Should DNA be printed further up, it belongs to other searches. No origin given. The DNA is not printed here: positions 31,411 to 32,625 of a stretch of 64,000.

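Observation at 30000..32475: Lower-GC two-gene pair: metallophosphoesterase with unusual N-terminal extension plus a 304-aa protein of unknown function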

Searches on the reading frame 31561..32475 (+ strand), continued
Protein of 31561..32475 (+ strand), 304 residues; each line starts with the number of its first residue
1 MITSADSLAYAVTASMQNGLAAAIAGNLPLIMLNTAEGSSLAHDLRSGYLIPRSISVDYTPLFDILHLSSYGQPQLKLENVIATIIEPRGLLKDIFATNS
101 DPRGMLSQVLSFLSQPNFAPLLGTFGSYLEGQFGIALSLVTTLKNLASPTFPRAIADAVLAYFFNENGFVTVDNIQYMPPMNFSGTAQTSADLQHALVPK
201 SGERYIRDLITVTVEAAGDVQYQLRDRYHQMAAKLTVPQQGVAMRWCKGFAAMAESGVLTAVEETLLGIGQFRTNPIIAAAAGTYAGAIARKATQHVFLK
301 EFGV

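Call 71: search_protein_families(library=pfam, proteins=[L022:6675-7919:+, L022:2979-3368:+, L022:3718-4500:+, L022:4361-5107:+, L022:8221-9549:+, L022:5443-6636:+, L001:9069-9503:+], max_evalue=0.01)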
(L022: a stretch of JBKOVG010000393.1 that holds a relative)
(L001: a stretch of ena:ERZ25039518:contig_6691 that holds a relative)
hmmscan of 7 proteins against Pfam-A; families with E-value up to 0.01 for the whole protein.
L022:6675-7919:+ (414 aa): 1 family
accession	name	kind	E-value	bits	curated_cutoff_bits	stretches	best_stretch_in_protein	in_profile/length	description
PF09994.14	T6SS_Tle1-like_cat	-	7.7e-66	222.8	27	1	3-302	1-287/287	T6SS, Phospholipase effector Tle1-like, catalytic domain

L022:2979-3368:+ (129 aa): 1 family
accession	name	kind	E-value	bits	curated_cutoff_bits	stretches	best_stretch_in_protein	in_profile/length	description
PF14107.11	DUF4280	-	7.1e-34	117.1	26.3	1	5-122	1-108/109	Domain of unknown function (DUF4280)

L022:3718-4500:+ (260 aa): 0 families

L022:4361-5107:+ (248 aa): 0 families

L022:8221-9549:+ (442 aa): 1 family
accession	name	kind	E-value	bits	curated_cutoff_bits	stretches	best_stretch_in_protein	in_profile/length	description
PF10137.14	CAP12-PCTIR_TIR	-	2.3e-22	79.7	24.7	1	61-179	1-117/119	CAP12/Pycsar effector protein, TIR domain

L022:5443-6636:+ (397 aa): 0 families

L001:9069-9503:+ (144 aa): 0 families
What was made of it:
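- On T6SS adaptor DUF4123 (Tap-1/Tec/Tla): Only one distant locus (L022) has a DUF4280 gene (call 71).
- One locus (L022) has a DUF4280 (PAAR-like) gene 2 kb upstream (call 71).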

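Call 72: search_protein_representatives(alignment_id=A1)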
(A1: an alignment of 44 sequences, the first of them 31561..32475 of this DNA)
Query: 44 sequences, 304 profile positions. Proteins with E-value up to 0.001 (for the whole library): 132; up to 1e-10: 110; up to 1e-30: 76. The best 132 are listed.
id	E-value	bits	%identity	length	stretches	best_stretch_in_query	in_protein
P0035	1.3e-142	491.1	-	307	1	1-304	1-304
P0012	9.3e-135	465.3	-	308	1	1-304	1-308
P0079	3.1e-105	368.4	-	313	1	3-302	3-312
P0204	4.7e-96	338.2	-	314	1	5-303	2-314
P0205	8.8e-92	324.2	-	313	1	5-304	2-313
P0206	5.1e-89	315.1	-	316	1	4-303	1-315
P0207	8.3e-82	291.4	-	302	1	10-303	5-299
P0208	3.7e-78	279.4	-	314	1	4-304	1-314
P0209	5.7e-78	278.8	-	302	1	11-303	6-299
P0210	6.2e-78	278.7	-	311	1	7-303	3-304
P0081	8.1e-78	278.3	-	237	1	85-303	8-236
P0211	2.5e-77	276.7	-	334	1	8-304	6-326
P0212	7.9e-77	275.1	-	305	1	9-302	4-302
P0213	3.2e-76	273.0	-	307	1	6-304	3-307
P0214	8.0e-73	261.9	-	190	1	119-303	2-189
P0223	4.1e-62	226.7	-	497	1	4-304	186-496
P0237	6.3e-46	173.6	-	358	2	68-302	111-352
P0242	4.0e-44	167.7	-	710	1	120-304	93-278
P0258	4.1e-37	144.6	-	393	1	84-301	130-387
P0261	5.7e-37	144.2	-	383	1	81-302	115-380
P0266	9.2e-36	140.2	-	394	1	149-302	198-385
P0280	7.0e-28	114.3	-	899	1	50-303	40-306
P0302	2.8e-14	69.6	-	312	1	90-220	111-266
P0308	7.9e-12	61.6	-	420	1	146-296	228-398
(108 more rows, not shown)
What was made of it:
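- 31933..32475 (+): Partner residues 125-304 plus stop codon: the conserved core of the new family. The last 65 residues (32278-32472) are nearly invariant: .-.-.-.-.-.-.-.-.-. ... V-E ... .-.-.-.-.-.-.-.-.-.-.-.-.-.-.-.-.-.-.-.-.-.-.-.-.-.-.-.. A profile search found 132 clusters, most of them matching this region (call 72).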

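Call 73: search_protein_families(library=pfam, proteins=[P0242, P0280, P0223, P0308, P0258, P0266, P0261, P0237, P0302], max_evalue=0.01)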
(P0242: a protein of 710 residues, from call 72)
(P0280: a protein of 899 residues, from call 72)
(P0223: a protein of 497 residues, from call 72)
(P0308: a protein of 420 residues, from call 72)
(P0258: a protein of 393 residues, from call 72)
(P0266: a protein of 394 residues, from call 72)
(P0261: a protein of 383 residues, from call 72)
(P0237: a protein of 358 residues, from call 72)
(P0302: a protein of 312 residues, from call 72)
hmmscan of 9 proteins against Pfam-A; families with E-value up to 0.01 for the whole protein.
P0242 (710 aa): 1 family
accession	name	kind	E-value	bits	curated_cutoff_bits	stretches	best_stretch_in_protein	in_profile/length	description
PF00149.33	Metallophos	-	1.2e-12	49.1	21.5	1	424-619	1-190/191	Calcineurin-like phosphoesterase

P0280 (899 aa): 4 families
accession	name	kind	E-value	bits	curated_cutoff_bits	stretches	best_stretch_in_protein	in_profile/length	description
PF01464.25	SLT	-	8.9e-16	57.9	21.3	1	738-848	3-101/117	Transglycosylase SLT domain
PF01551.29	Peptidase_M23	-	4.1e-08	33.7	28.7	1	520-615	1-93/96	Peptidase family M23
PF01471.23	PG_binding_1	-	9.4e-08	32.6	23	1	369-407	2-40/57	Putative peptidoglycan binding domain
PF08823.16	PG_binding_2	-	0.00078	20.1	21.1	1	371-406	17-52/74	Putative peptidoglycan binding domain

P0223 (497 aa): 0 families

P0308 (420 aa): 0 families

P0258 (393 aa): 0 families

P0266 (394 aa): 0 families

P0261 (383 aa): 0 families

P0237 (358 aa): 0 families

P0302 (312 aa): 0 families
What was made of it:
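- Closest known: T6SS effector adaptors of the DUF4123 type. Different: The partner is also found fused N-terminally to the enzyme (call 73).
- This role does not explain the fusion of the partner domain to M23 + SLT peptidoglycan hydrolases (call 73).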

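Call 76: find_encoding_contigs(protein=P0280, flank=10000, max_places=2)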
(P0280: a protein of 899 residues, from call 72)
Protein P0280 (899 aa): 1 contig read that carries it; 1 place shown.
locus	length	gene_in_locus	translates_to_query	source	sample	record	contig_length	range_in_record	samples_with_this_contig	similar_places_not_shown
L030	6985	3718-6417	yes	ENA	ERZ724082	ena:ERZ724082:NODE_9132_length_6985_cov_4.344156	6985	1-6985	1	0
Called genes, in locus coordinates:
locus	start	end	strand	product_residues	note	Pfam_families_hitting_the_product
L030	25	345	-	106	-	-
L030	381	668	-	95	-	PF11950:DUF3467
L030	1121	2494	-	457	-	PF00072:Response_reg (weak), PF00158:Sigma54_activat, PF14532:Sigma54_activ_2, PF07728:AAA_5 (weak), PF25601:AAA_lid_14, PF02954:HTH_8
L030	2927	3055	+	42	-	-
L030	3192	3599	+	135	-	PF08915:tRNA-Thr_ED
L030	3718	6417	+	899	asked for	PF01471:PG_binding_1, PF01551:Peptidase_M23, PF01464:SLT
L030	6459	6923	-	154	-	PF02639:DUF188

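Call 77: find_encoding_contigs(protein=P0242, flank=10000, max_places=2)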
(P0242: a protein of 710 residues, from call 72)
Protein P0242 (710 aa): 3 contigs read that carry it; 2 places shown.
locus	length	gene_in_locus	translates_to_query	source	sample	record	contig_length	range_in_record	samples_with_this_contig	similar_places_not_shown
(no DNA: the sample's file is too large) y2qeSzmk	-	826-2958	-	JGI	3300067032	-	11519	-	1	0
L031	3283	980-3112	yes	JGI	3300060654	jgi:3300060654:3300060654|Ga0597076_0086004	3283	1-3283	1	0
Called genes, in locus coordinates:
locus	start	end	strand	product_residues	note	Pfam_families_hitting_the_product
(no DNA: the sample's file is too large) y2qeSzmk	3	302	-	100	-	?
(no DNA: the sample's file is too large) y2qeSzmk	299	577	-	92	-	PF01527:HTH_Tnp_1, PF13384:HTH_23 (weak)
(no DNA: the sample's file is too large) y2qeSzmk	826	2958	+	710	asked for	PF00149:Metallophos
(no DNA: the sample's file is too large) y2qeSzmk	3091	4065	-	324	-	-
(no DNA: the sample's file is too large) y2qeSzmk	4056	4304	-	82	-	-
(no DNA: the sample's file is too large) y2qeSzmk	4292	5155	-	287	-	-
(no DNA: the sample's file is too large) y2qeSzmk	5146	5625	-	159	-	-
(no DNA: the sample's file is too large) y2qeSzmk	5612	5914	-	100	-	-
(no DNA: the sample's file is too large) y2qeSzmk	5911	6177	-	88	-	-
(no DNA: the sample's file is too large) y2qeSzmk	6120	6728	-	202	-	-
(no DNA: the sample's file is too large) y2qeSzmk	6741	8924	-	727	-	-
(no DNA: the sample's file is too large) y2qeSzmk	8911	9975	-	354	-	PF00656:Peptidase_C14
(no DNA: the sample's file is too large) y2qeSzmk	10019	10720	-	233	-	-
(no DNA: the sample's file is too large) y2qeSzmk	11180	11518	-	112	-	?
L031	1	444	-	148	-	?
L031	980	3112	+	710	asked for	PF00149:Metallophos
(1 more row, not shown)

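Call 90: search_dna_similar(query=window:31561-32475:+, collection=plasmids, mode=protein, max_evalue=0.001, max_rows=10)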
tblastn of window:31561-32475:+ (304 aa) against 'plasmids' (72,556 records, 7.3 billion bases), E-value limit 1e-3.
No match.

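Call 91: search_dna_similar(query=window:31561-32475:+, collection=phages, mode=protein, max_evalue=0.001, max_rows=10)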
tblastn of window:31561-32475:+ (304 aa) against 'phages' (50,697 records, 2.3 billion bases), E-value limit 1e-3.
No match.

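Call 101: fold_search(model_id=the predicted structure, library=pdb)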
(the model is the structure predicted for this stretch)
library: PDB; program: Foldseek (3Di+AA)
matches with E <= 10: 245; with E <= 0.001: 0
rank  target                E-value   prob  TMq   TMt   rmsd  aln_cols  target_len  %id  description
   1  4x2s_A                2.9e-01  0.11  0.16  0.14  19.6       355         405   14  Crystal structure of 276S/M395R-GltPh in inward-facing conformation (released 2015-02-04)
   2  4x2s_B                6.2e-01  0.10  0.20  0.16  19.7       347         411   13  Crystal structure of 276S/M395R-GltPh in inward-facing conformation (released 2015-02-04)
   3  7ugd                  6.5e-01  0.07  0.17  0.14  21.2       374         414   13  Asp-bound GltPh RSMR mutant in IFS-A1 state (released 2023-03-29)
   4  4x2s_C                7.1e-01  0.09  0.20  0.16  19.7       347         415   13  Crystal structure of 276S/M395R-GltPh in inward-facing conformation (released 2015-02-04)
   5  6vkt_A                8.1e-01  0.15  0.19  0.07  26.0       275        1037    8  Cryo-electron microscopy structures of a gonococcal multidrug efflux pump illuminate a mechanism of erythromycin drug  (released 2020-07-01)
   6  9i6d_A                8.1e-01  0.05  0.15  0.12  19.9       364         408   13  Glutamate transporter homologue GltPh mutant P206R in Complex with L-Aspartate and Sodium Ions in Salipro (released 2026-02-18)
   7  4ziv_A                8.9e-01  0.15  0.20  0.07  24.7       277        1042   10  Crystal structure of AcrB triple mutant in P21 space group (released 2016-07-27)
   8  1kgn_A                9.7e-01  0.18  0.22  0.23  16.2       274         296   11  R2F from Corynebacterium Ammoniagenes in its oxidised, Fe containing, form (released 2001-12-21)
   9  4p19_C                1.1e+00  0.05  0.17  0.13  20.8       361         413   14  Closed, apo inward-facing state of the glutamate transporter homologue GltPh (released 2014-06-04)
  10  8xws_C                1.1e+00  0.04  0.13  0.14  19.2       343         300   12  Structure of CXCR2 bound to CXCL5 (Ligand-receptor focused map) (released 2025-01-15)
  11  6x14_A                1.1e+00  0.04  0.13  0.11  21.9       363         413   12  Inward-facing state of the glutamate transporter homologue GltPh in complex with TFB-TBOA (released 2020-11-18)
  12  9h4h_A                1.2e+00  0.08  0.19  0.15  23.9       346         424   11  trans-aconitate decarboxylase Tad1_S320A (released 2025-03-19)
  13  7x8s_R                1.3e+00  0.06  0.16  0.16  18.0       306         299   10  Cryo-EM structure of the WB4-24-bound hGLP-1R-Gs complex (released 2022-06-29)
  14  5kte_A                1.3e+00  0.04  0.13  0.12  19.6       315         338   12  Crystal structure of Deinococcus radiodurans MntH, an Nramp-family transition metal transporter (released 2016-11-23)
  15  3v8g_C                1.4e+00  0.04  0.15  0.14  21.0       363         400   13  Crystal structure of an asymmetric trimer of a glutamate transporter homologue (GltPh) (released 2012-02-15)
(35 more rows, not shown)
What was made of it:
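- The best Foldseek E-value is 0.29 (call 101).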

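Call 105: search_protein_families(library=padloc, proteins=[L020:3935-5479:-, L020:2003-3841:-, L020:6589-8589:-, L020:5623-6573:+, L022:5443-6636:+, L022:6675-7919:+, L022:8221-9549:+, L021:6736-8454:+, P0242], max_evalue=0.001)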
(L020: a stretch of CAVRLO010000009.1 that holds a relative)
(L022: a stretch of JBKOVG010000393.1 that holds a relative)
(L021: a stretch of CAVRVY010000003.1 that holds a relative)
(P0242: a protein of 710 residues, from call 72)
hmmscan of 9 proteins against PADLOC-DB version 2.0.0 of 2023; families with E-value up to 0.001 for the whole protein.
L020:3935-5479:- (514 aa): 0 families

L020:2003-3841:- (612 aa): 1 family
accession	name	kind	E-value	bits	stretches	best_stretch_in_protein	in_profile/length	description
PDLC02016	SAVED_CHAT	-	3.9e-15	53.7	1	259-465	192-327/498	-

L020:6589-8589:- (666 aa): 1 family
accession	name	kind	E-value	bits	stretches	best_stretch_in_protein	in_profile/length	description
PDLC00733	Effector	-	2.3e-05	21.4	1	31-120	262-353/388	TIR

L020:5623-6573:+ (316 aa): 0 families

L022:5443-6636:+ (397 aa): 0 families

L022:6675-7919:+ (414 aa): 0 families

L022:8221-9549:+ (442 aa): 8 families
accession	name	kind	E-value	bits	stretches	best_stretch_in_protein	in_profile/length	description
PDLC00731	Effector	-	2.3e-22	77.4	1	48-202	143-296/306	TIR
PDLC00732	Effector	-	5.2e-18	63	1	49-205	140-295/301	TIR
PDLC00729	Effector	-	8.5e-18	62.8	1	58-183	2-126/310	TIR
PDLC02371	PycTIR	-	2.6e-13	48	1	48-200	140-278/288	-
PDLC05006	PDC-S35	-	2.4e-08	31.7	1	78-180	100-205/231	-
PDLC05005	PDC-S35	-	2.5e-08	32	1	100-180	156-237/264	-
PDLC05003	PDC-S35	-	1.3e-06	26.1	1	131-179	165-213/245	-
PDLC05007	PDC-S35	-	1.2e-05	23.1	1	100-180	171-252/278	-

L021:6736-8454:+ (572 aa): 0 families

P0242 (710 aa): 0 families

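Call 106: find_encoding_contigs(protein=P0001, flank=10000, max_places=1)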
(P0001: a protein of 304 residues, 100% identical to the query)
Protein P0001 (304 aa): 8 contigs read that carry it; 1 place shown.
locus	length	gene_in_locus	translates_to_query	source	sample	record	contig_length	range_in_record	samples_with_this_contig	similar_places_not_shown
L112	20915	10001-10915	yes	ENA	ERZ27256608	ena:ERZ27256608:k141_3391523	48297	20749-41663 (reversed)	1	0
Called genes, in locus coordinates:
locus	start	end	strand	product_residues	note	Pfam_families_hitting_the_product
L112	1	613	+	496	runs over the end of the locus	-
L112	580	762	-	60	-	-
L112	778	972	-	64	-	PF09360:zf-CDGSH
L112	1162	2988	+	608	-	PF02366:PMT (weak), PF13231:PMT_2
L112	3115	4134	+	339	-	PF13417:GST_N_3 (weak), PF17171:GST_C_6 (weak)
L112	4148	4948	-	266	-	PF02146:SIR2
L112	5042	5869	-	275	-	PF00561:Abhydrolase_1, PF12146:Hydrolase_4, PF12697:Abhydrolase_6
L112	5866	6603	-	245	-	PF00561:Abhydrolase_1, PF12146:Hydrolase_4, PF12697:Abhydrolase_6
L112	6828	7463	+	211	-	PF07719:TPR_2 (faint), PF13424:TPR_12 (faint), PF13432:TPR_16 (faint), PF21033:RMD1-3 (faint), PF13174:TPR_6 (faint), PF13181:TPR_8 (faint), PF13428:TPR_14 (faint), PF14559:TPR_19 (weak), +4 more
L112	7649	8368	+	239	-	-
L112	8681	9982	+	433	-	PF00149:Metallophos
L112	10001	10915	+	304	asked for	-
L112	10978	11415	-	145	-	PF07813:LTXXQ (faint)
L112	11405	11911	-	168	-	-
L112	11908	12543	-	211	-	PF04542:Sigma70_r2, PF08281:Sigma70_r4_2, PF04545:Sigma70_r4 (weak)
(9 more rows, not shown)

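Call 110: search_protein_families(library=pfam, alignment_id=A4, max_evalue=1)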
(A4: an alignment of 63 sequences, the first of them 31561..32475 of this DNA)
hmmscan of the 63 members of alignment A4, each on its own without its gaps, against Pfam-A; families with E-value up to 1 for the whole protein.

A. member 1, window:31561-32475:+ (304 aa): 0 families

B. families by the number of members that match (of 63 scanned): 27 families (the first 25 are shown)
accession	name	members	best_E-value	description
PF01464.25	SLT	1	8.9e-16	Transglycosylase SLT domain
PF00149.33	Metallophos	1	1.2e-12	Calcineurin-like phosphoesterase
PF01551.29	Peptidase_M23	1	4.1e-08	Peptidase family M23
PF01471.23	PG_binding_1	1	9.4e-08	Putative peptidoglycan binding domain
PF10744.14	Med1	1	0.00024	Mediator of RNA polymerase II transcription subunit 1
PF09361.15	Phasin_2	1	0.00066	Phasin protein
PF08823.16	PG_binding_2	1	0.00078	Putative peptidoglycan binding domain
PF22152.1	Permu_RdRp_palm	1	0.0034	Permutotetravirus RNA-dependent RNA polymerase palm domain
PF17918.6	TetR_C_15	1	0.033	Tetracyclin repressor-like, C-terminal domain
PF05396.16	Phage_T7_Capsid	1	0.035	Phage T7 capsid assembly protein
PF21047.3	HEAT_Maestro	1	0.072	Maestro, HEAT repeats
PF11845.13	Tll0287-like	1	0.092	Tll0287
PF06761.17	IcmF-related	1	0.1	Intracellular multiplication and human macrophage-killing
PF19971.4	TCAD2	1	0.11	Ternary complex associated domain 2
PF20892.2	SidC_lipid-bd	1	0.11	SidC, lipid-binding domain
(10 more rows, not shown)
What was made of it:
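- One family member gives a weak Phasin_2 hit, E 6.6e-4 (call 110).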
